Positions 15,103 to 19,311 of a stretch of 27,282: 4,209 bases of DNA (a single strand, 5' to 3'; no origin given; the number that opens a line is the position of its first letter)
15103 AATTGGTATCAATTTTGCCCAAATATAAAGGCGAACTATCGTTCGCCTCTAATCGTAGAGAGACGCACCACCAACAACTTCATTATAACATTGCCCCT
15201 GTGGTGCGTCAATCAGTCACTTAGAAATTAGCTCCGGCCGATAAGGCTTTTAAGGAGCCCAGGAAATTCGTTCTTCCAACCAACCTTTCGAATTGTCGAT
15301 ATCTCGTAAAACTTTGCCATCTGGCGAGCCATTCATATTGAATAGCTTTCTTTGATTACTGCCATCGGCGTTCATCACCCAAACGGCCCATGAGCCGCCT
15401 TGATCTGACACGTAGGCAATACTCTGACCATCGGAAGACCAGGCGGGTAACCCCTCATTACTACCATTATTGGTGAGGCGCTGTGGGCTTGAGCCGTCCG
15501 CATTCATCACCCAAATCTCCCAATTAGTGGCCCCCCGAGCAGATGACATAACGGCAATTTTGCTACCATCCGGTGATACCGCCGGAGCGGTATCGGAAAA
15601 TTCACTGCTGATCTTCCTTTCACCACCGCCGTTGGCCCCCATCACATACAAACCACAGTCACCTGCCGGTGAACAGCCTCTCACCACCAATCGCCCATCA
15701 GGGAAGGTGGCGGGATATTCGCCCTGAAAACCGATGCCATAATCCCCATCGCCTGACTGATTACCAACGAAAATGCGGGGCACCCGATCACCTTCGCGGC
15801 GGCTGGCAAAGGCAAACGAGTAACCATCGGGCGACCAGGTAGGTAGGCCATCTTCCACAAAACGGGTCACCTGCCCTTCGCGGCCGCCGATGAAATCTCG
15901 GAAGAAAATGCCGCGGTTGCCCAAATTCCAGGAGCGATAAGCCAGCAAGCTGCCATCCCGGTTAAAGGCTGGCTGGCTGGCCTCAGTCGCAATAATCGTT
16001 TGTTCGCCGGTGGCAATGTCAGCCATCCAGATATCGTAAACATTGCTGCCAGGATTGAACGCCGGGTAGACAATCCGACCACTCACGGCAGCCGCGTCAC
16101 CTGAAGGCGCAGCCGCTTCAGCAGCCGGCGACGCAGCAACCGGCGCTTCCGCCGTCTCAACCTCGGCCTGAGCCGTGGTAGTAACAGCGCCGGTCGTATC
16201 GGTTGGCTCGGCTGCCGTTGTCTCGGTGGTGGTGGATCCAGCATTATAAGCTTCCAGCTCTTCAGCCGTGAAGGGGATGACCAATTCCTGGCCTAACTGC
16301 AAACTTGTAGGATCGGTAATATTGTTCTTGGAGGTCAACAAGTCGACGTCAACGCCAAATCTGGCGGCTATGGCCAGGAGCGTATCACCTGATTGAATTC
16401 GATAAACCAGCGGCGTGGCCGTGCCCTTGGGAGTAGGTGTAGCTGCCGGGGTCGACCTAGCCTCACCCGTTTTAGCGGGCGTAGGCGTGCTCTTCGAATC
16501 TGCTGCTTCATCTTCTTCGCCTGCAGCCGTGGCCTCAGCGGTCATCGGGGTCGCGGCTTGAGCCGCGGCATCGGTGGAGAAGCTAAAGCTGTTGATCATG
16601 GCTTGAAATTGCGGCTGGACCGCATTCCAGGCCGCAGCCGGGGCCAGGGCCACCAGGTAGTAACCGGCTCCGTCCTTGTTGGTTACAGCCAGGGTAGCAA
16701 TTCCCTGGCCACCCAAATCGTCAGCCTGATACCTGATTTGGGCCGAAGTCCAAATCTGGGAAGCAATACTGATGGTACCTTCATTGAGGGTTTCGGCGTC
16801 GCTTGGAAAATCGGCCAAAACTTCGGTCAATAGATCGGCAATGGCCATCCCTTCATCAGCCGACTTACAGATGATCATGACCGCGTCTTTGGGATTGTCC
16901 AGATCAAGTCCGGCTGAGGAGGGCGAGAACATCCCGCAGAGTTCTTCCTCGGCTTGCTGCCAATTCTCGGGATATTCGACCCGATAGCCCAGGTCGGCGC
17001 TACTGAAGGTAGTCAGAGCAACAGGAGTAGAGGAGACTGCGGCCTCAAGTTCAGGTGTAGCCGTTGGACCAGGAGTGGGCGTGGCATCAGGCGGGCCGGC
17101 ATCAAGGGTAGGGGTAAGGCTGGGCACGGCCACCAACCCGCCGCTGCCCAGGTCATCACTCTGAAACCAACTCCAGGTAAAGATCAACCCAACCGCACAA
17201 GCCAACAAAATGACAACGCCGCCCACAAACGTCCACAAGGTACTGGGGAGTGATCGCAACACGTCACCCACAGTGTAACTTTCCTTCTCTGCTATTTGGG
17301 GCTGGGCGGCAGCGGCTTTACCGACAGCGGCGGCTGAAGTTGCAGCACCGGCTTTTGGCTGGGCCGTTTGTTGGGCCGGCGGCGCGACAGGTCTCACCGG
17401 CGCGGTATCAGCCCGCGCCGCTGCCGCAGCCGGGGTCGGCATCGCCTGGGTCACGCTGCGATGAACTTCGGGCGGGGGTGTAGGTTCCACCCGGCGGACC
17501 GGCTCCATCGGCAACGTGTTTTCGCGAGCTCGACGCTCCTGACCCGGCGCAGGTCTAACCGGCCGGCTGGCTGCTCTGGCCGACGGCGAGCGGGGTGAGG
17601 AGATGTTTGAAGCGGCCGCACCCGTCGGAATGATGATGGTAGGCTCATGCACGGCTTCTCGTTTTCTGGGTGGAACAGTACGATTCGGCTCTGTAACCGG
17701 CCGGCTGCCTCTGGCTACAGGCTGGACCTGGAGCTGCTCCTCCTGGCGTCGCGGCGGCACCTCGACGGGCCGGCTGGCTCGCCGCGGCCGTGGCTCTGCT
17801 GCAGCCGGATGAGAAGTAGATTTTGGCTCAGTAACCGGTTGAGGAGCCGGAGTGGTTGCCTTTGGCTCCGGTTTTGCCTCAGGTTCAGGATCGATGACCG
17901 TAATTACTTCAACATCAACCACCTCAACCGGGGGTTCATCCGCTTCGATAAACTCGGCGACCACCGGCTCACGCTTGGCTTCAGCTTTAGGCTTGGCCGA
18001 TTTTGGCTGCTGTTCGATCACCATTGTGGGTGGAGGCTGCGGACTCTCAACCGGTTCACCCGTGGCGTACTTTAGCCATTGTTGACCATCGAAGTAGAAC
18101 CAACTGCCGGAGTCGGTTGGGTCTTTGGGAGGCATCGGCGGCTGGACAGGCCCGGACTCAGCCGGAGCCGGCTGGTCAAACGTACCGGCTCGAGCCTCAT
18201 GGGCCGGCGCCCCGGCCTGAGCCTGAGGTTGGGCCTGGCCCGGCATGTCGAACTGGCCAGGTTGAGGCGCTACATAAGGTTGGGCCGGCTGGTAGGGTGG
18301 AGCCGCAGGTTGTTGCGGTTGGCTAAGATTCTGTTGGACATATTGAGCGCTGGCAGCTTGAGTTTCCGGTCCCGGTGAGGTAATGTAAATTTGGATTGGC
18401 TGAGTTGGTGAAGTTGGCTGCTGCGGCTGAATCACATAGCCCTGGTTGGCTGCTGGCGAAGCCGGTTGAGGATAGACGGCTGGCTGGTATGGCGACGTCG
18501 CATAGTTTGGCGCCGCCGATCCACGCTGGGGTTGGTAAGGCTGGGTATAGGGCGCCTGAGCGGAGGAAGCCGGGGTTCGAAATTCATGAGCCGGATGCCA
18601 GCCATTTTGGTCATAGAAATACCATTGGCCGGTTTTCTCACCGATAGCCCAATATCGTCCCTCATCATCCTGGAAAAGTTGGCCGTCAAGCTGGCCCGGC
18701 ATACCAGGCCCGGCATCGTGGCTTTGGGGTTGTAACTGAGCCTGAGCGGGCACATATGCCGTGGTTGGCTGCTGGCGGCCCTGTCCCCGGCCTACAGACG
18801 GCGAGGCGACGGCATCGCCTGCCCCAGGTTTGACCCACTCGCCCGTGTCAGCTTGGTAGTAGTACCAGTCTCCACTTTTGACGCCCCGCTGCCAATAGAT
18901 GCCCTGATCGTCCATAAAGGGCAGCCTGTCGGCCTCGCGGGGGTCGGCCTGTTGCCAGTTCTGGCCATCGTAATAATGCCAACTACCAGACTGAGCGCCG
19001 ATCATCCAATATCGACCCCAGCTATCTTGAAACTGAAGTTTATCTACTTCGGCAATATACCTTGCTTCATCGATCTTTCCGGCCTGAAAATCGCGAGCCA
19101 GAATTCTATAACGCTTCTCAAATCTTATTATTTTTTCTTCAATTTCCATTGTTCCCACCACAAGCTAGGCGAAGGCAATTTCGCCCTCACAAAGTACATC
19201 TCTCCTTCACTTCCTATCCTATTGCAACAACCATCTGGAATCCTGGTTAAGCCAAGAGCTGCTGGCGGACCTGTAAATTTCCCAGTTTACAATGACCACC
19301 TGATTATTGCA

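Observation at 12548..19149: Adjacent kinase and kinase-less LysM membrane protein sharing a paralogous propeller: candidate PASTA-free cell-wall-sensing receptor/co-receptor pair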

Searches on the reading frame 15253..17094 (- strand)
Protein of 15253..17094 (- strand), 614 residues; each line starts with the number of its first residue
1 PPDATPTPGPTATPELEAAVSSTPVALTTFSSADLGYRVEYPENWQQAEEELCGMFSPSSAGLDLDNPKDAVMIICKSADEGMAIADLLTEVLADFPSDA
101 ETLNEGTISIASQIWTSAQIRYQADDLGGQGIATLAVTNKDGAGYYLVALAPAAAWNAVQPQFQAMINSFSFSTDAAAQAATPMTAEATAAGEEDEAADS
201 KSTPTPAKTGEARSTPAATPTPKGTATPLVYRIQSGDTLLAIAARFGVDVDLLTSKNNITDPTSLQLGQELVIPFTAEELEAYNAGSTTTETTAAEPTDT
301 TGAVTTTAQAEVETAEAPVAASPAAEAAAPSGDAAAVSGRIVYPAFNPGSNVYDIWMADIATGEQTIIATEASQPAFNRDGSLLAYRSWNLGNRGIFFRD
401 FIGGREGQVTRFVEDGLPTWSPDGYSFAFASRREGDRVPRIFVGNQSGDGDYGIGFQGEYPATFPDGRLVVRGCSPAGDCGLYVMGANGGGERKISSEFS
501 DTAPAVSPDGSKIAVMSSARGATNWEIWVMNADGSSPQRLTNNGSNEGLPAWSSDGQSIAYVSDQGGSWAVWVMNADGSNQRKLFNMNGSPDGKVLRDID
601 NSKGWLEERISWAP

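Call 40: search_solved_structures(query=window:15253-17094:-, max_evalue=0.01)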
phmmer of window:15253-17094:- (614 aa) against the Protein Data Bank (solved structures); distinct sequences matched with E-value up to 0.01: 32.
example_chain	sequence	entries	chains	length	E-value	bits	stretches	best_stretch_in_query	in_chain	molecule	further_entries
2hqs_A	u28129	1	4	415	5.7e-23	84.4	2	375-553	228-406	Protein tolB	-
2w8b_A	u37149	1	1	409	1e-22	83.6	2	374-553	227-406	PROTEIN TOLB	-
7nst_E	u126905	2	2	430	5.3e-18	68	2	461-584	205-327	Tol-Pal system protein TolB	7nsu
1crz_A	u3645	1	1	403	6.7e-18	67.7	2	461-584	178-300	TOLB PROTEIN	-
3iax_A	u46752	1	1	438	3.2e-17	65.4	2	461-584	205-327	Protein tolB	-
1c5k_A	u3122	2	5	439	3.2e-17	65.4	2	461-584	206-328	PROTEIN (TOLB PROTEIN) | PROTEIN TOLB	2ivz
2w8b_B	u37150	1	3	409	3.6e-17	65.3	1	461-584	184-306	PROTEIN TOLB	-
4jml_A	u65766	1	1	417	3.6e-17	65.3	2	461-584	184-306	Protein TolB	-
6pnv_A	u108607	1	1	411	4.4e-17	64.9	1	461-584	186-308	Tol-Pal system protein TolB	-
4r40_A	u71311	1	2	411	5.6e-17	64.6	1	460-597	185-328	Protein TolB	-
4pwz_A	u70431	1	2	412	5.6e-17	64.6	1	460-597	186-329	Protein TolB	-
7mx5_A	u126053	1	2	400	2.9e-15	59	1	331-584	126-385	Tol-Pal system protein TolB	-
4b8v_A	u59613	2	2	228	8.2e-13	50.9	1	221-300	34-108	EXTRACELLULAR PROTEIN 6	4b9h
2ojh_A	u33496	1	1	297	1.7e-08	36.6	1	482-589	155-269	Uncharacterized protein Atu1656/AGR_C_3050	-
5jcd_A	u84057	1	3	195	2.8e-07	32.6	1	227-275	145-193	Chitin elicitor-binding protein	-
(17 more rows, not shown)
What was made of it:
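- Closest known: TolB. Same: The sequence match to TolB chains is E=5.7e-23 (call 40).
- Closest known: Plant LysM receptor-like proteins with CERK1. Same: L's LysM matches CEBiP and Ecp6 LysM chains in sequence (call 40).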

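Call 41: predict_structure(alignment_id=A2)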
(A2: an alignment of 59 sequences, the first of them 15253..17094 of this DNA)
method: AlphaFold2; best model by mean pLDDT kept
length: 614 residues; sequences in the alignment: 59
mean_pLDDT: 83.8   pTM: 0.53
mean pLDDT of the five models: 83.8, 83.5, 82.6, 82.4, 81.8
residues with pLDDT >= 90: 428; 70-90: 64; 50-70: 28; < 50: 94
segments of 3 or more residues with pLDDT < 50: 1-4, 16-21, 175-224, 287-319
pLDDT, mean of each block of 10 residues (from residue 1): 52 50 76 95 96 97 96 97 93 96 92 93 95 97 96 95 94 57 33 35 35 36 62 93 92 95 90 86 63 33 36 44 55 91 96 97 96 96 96 93 91 94 93 88 89 93 98 95 95 96 98 97 96 98 96 98 96 97 97 90 92 97
secondary structure, 60 per line:
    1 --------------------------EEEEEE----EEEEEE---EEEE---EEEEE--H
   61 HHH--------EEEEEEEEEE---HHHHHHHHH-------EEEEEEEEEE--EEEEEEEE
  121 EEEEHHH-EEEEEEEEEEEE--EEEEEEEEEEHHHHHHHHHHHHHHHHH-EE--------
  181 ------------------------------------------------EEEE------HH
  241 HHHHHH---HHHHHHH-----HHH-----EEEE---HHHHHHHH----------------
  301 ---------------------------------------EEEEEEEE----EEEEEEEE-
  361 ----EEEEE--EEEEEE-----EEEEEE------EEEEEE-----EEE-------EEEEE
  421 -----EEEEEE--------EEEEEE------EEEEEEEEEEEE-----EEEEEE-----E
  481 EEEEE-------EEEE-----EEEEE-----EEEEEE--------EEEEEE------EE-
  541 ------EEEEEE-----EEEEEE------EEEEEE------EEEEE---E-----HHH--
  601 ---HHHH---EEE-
elements in order: E27-32 E37-42 E46-49 E53-57 H60-63 E72-81 H85-93 E101-110 E113-124 E129-140 E143-152 H153-169 E229-232 H239-246 H250-256 E270-273 H277-284 E340-347 E352-359 E365-369 E372-377 E383-388 E395-400 E406-408 E416-420 E426-431 E440-445 E452-463 E469-474 E480-485 E493-496 E502-506 E512-517 E526-531 E547-552 E558-563 E570-575 E582-586 H604-607 E611-613
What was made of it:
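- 16273..16404 (-): L LysM domain (aa 920-963). Sequence matches to PDB LysM chains Ecp6 and CEBiP (call 40). pLDDT is about 90 (call 41).
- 15253..16086 (-): L C-terminal six-bladed TolB-like propeller (aa 1026-1303) with an invariant Cys pair (C1163/C1169). AF2 pLDDT above 90 (call 41).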

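Call 45: fold_search(model_id=the predicted structure, library=pdb)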
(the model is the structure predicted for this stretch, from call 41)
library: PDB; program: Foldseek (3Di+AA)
matches with E <= 10: 1627; with E <= 0.001: 637
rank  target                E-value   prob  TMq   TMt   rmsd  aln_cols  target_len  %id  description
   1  3iax_A                3.7e-18  1.00  0.38  0.57   3.2       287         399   23  The crystal structure of the TolB box of Colicin A in complex with TolB reveals important differences in the recruitme (released 2009-10-13)
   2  1c5k                  4.6e-18  1.00  0.38  0.57   3.3       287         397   22  THE STRUCTURE OF TOLB, AN ESSENTIAL COMPONENT OF THE TOL-DEPENDENT TRANSLOCATION SYSTEM AND ITS INTERACTIONS WITH THE TR (released 2000-12-06)
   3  4r40_C                4.6e-18  1.00  0.37  0.55   3.4       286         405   23  Crystal Structure of TolB/Pal complex from Yersinia pestis. (released 2014-09-03)
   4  6pnv                  5.7e-18  1.00  0.37  0.54   4.1       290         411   22  1.42 Angstrom Resolution Crystal Structure of Translocation Protein TolB from Salmonella enterica (released 2019-07-17)
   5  4jml_A                6.0e-18  1.00  0.38  0.58   3.0       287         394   22  Crystal structure of the TolB(P201C)-ColicinE9 TBE peptide(A33C) complex. (released 2013-07-17)
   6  4r40_A                6.3e-18  1.00  0.37  0.54   3.9       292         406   22  Crystal Structure of TolB/Pal complex from Yersinia pestis. (released 2014-09-03)
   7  4pwz_B                7.4e-18  1.00  0.38  0.56   3.2       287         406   23  Crystal structure of TolB protein from Yersinia pestis CO92 (released 2014-04-02)
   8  1crz                  7.8e-18  1.00  0.38  0.57   3.3       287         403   22  CRYSTAL STRUCTURE OF THE E. COLI TOLB PROTEIN (released 2000-08-16)
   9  2ivz_A                1.5e-17  1.00  0.38  0.58   3.1       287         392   22  Structure of TolB in complex with a peptide of the colicin E9 T- domain (released 2006-08-16)
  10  2hqs_A                1.6e-17  1.00  0.37  0.54   3.7       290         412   22  Crystal structure of TolB/Pal complex (released 2007-04-03)
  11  9a2l_MODEL_1_A        2.2e-17  1.00  0.37  0.52   3.6       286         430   23  Model of E. coli TolB by in-cell photo-crosslinking MS and deep learning (released 2023-02-24)
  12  2w8b_B                2.3e-17  1.00  0.38  0.56   3.3       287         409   23  Crystal structure of processed TolB in complex with Pal (released 2009-02-17)
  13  2ivz_C                2.4e-17  1.00  0.38  0.59   3.1       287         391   22  Structure of TolB in complex with a peptide of the colicin E9 T- domain (released 2006-08-16)
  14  4pwz_A                8.3e-17  1.00  0.37  0.55   3.5       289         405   21  Crystal structure of TolB protein from Yersinia pestis CO92 (released 2014-04-02)
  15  2hqs_B                9.2e-17  1.00  0.38  0.55   3.3       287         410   22  Crystal structure of TolB/Pal complex (released 2007-04-03)
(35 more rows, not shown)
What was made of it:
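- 15253..16086 (-): Foldseek matches TolB at E about 4e-18, rmsd 3.0-3.4 A over 287 columns (call 45).
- On PknD-type propeller receptor kinase: The propeller fold is inferred from homology to L's modelled propeller (call 45).
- On TolB: Foldseek gives E about 4e-18 to TolB structures (call 45).
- Closest known: TolB. Same: For L's model, Foldseek gives E about 4e-18 and rmsd 3.0-3.4 A over 287 columns (call 45).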

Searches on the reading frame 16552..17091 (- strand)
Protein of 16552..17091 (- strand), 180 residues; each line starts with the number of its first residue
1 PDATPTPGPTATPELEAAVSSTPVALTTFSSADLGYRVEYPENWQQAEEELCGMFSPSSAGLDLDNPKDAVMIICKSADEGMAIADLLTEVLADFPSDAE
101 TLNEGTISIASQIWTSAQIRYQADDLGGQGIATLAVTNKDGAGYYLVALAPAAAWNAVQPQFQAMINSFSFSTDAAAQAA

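Call 65: search_solved_structures(query=A4, max_evalue=10)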
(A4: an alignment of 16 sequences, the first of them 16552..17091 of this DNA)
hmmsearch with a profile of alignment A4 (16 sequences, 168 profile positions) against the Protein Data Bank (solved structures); distinct sequences matched with E-value up to 10: 10.
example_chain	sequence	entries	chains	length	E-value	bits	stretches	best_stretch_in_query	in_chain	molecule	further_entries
2xb3_A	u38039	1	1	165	0.0001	25.2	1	127-165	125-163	PSBP PROTEIN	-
7udl_A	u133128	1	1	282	0.01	18.6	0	76-133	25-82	Designed helical repeat protein (DHR) RPB_PLP1_R6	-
7udm_A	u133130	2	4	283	0.01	18.6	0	76-133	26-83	Designed helical repeat protein (DHR) RPB_PLP1_R6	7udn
7eu3_1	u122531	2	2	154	0.025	17.4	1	79-167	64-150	Photosynthetic NDH subunit of subcomplex L1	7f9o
7udj_H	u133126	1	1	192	0.085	15.7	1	63-132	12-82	De novo designed helical repeat protein RPB_PEW3_R4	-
9grx_0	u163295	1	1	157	0.1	15.4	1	17-165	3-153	Photosynthetic NDH subunit of lumenal location 1, chloroplastic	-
7wff_f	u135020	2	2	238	0.11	15.3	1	126-165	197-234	Photosynthetic NDH subunit of lumenal location 1, chloroplastic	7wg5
4rti_A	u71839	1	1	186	0.76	12.6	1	94-164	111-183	Oxygen-evolving enhancer protein 2, chloroplastic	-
2vu4_A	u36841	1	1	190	0.8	12.5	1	94-164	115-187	OXYGEN-EVOLVING ENHANCER PROTEIN 2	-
8dkc_E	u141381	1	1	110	1.4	11.7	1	58-102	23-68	RNA polymerase Rpb6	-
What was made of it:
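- On PsbP/Mog1-like domain (L): PDB 2xb3 matches at E=1e-4 (call 65).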

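Call 66: search_protein_families(library=pfam, alignment_id=A4, max_evalue=0.1)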
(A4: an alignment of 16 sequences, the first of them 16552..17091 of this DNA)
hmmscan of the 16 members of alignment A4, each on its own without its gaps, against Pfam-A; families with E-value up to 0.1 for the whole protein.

A. member 1, window:16552-17091:- (180 aa): 2 families
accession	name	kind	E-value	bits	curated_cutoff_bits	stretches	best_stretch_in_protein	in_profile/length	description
PF01789.22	PsbP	-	1.2e-06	29.1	23.5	1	26-171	3-155/155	PsbP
PF18933.6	PsbP_2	-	2.9e-05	24.6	27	1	23-171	41-184/184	PsbP-like protein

B. families by the number of members that match (of 16 scanned): 2 families
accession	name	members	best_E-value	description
PF01789.22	PsbP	15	9.6e-09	PsbP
PF18933.6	PsbP_2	9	2.9e-05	PsbP-like protein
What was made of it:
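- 16579..17025 (-): L PsbP-like alpha/beta domain (aa 713-861). PF01789 scores 29.1 bits (cut-off 23.5) on the isolated domain and matches 15 of 16 orthologues (call 66).
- On PsbP/Mog1-like domain (L): The isolated domain scores 29.1 bits against a cut-off of 23.5, and 15 of 16 orthologues match (call 66).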

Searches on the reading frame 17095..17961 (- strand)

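Call 32: search_protein_families(library=pfam, proteins=[window:17095-17961:-], max_evalue=10)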
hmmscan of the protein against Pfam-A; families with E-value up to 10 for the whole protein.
window:17095-17961:- (289 aa): 2 families
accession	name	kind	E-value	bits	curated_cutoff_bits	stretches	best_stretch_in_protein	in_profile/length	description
PF24267.1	HVO_1552_C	-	0.63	10.7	27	1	201-257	40-92/98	HVO_1552, C-terminal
PF06596.16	PsbX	-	7.7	7.1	25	1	237-261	4-28/38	Photosystem II reaction centre X protein (PsbX)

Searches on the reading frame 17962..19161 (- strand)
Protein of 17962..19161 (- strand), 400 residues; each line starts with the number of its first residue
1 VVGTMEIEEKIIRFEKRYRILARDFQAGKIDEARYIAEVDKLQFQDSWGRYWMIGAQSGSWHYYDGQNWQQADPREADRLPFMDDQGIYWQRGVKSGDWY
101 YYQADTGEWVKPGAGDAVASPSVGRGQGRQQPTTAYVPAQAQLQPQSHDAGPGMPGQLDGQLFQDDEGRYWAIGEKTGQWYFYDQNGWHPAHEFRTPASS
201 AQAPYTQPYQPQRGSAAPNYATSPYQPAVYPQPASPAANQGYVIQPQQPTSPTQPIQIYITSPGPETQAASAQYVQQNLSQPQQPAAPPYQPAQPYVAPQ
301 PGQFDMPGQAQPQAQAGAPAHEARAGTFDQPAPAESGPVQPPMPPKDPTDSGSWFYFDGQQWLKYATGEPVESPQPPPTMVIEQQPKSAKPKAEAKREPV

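Call 32: search_protein_families(library=pfam, proteins=[window:17962-19161:-], max_evalue=10)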
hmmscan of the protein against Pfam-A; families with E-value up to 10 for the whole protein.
window:17962-19161:- (400 aa): 3 families
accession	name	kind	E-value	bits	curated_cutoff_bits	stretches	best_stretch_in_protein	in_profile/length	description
PF19127.6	Choline_bind_3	-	0.0004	20.7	27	1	95-110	28-43/47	Choline-binding repeat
PF00397.32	WW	-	0.019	15.4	26.9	1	96-108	13-25/31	WW domain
PF01473.26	Choline_bind_1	-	4.5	8.3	20.5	1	349-359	5-15/19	Putative cell wall binding repeat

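Call 43: predict_structure(alignment_id=A3)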
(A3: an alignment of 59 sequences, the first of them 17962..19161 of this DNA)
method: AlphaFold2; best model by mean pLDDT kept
length: 400 residues; sequences in the alignment: 59
mean_pLDDT: 66.4   pTM: 0.40
mean pLDDT of the five models: 66.4, 65.5, 62.1, 61.9, 61.7
residues with pLDDT >= 90: 105; 70-90: 72; 50-70: 74; < 50: 149
segments of 3 or more residues with pLDDT < 50: 125-152, 198-207, 209-226, 228-230, 242-244, 253-275, 279-281, 296-298, 302-304, 308-311, 313-318, 320-330, 380-382, 388-390, 392-395
pLDDT, mean of each block of 10 residues (from residue 1): 83 98 98 97 92 96 92 93 88 91 93 81 52 39 43 57 88 88 91 69 42 40 43 47 47 38 38 45 55 53 46 46 43 56 76 84 76 55 48 49
secondary structure, 60 per line:
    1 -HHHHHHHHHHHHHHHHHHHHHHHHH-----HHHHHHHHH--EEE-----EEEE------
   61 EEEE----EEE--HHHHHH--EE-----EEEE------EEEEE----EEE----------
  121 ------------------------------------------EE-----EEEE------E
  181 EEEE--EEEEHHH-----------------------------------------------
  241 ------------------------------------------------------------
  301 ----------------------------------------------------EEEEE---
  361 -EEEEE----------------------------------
elements in order: H2-26 H32-40 E43-45 E51-54 E61-64 E69-71 H74-79 E89-92 E99-103 E108-110 E170-173 E180-184 E187-190 E353-357 E362-366
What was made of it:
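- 18577..19149 (-): L cytoplasmic N-terminal module: two helices (SHOCT-like), then three Trp-rich three-stranded beta-hairpin repeats. AF2 model: pLDDT above 88 for aa 1-110 and 165-190 (call 43).
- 18064..18114 (-): Fourth Trp-hairpin repeat (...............), embedded in the disordered region. Predicted as two strands with pLDDT about 76-84 (call 43).
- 17242..18576 (-): L cytoplasmic disordered Pro/Ala/Gln-rich region with conserved short motifs (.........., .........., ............, VTQ). pLDDT below 50 (call 43).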

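Call 46: fold_search(model_id=the predicted structure, library=pdb)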
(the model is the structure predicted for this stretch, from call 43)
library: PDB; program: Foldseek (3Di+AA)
matches with E <= 10: 349; with E <= 0.001: 0
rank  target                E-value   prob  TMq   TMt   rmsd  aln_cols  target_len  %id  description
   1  2z2o_A                3.7e-02  0.47  0.09  0.11  17.6       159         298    8  Crystal Structure of apo virginiamycin B lyase from Staphylococcus aureus (released 2007-06-19)
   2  3ott_A                7.5e-02  0.25  0.10  0.06  18.2       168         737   14  Crystal Structure of the extracellular domain of the putative one component system BT4673 from B. thetaiotaomicron (released 2011-08-10)
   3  2z2o_C                9.5e-02  0.35  0.09  0.12  17.9       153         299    8  Crystal Structure of apo virginiamycin B lyase from Staphylococcus aureus (released 2007-06-19)
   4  2qc5                  9.5e-02  0.25  0.09  0.11  18.2       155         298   10  Streptogramin B lyase structure (released 2008-10-14)
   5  2z2p_A                1.0e-01  0.35  0.09  0.11  17.2       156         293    6  Crystal Structure of catalytically inactive H270A virginiamycin B lyase from Staphylococcus aureus with Quinupristin (released 2007-06-19)
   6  2z2o_D                1.1e-01  0.38  0.09  0.12  16.9       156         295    8  Crystal Structure of apo virginiamycin B lyase from Staphylococcus aureus (released 2007-06-19)
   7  7qrw                  1.2e-01  0.25  0.09  0.12  18.7       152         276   13  Crystal structure of NHL domain of TRIM3 (released 2022-05-04)
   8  3va6_A                1.9e-01  0.14  0.09  0.06  17.8       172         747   12  Crystal Structure of the extracellular domain of the putative hybrid two component system BT4673 from B. thetaiotaomic (released 2012-06-13)
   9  8h33_J                1.9e-01  0.13  0.08  0.06  17.1       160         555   13  Cryo-EM Structure of the KBTBD2-Cul3-Rbx1 tetrameric complex (released 2023-10-11)
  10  8pju                  2.3e-01  0.18  0.09  0.12  16.1       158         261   13  Crystal structure of the computationally designed SAKe6DEtal protein (released 2024-07-10)
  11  7nyq_A                2.8e-01  0.10  0.09  0.11  18.1       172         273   10  Crystal structure of the Mei-P26 NHL domain (released 2022-05-04)
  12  3ww8_A                3.1e-01  0.21  0.10  0.25  17.4       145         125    9  Crystal structure of the computationally designed Pizza3 protein (released 2014-10-08)
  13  3ww9                  3.1e-01  0.21  0.10  0.15  17.3       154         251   10  Crystal structure of the computationally designed Pizza6 protein (released 2014-10-08)
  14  8pkr_B                3.1e-01  0.18  0.10  0.25  16.7       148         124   10  Crystal structure of PknD-345, a repeat fragment from the M. tuberculosis PknD beta-propeller (released 2024-07-10)
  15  7e7n                  3.8e-01  0.06  0.08  0.11  16.7       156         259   11  Crystal structure of RSL mutant-R17A/R108A/R199A in complex with R3F (released 2021-04-14)
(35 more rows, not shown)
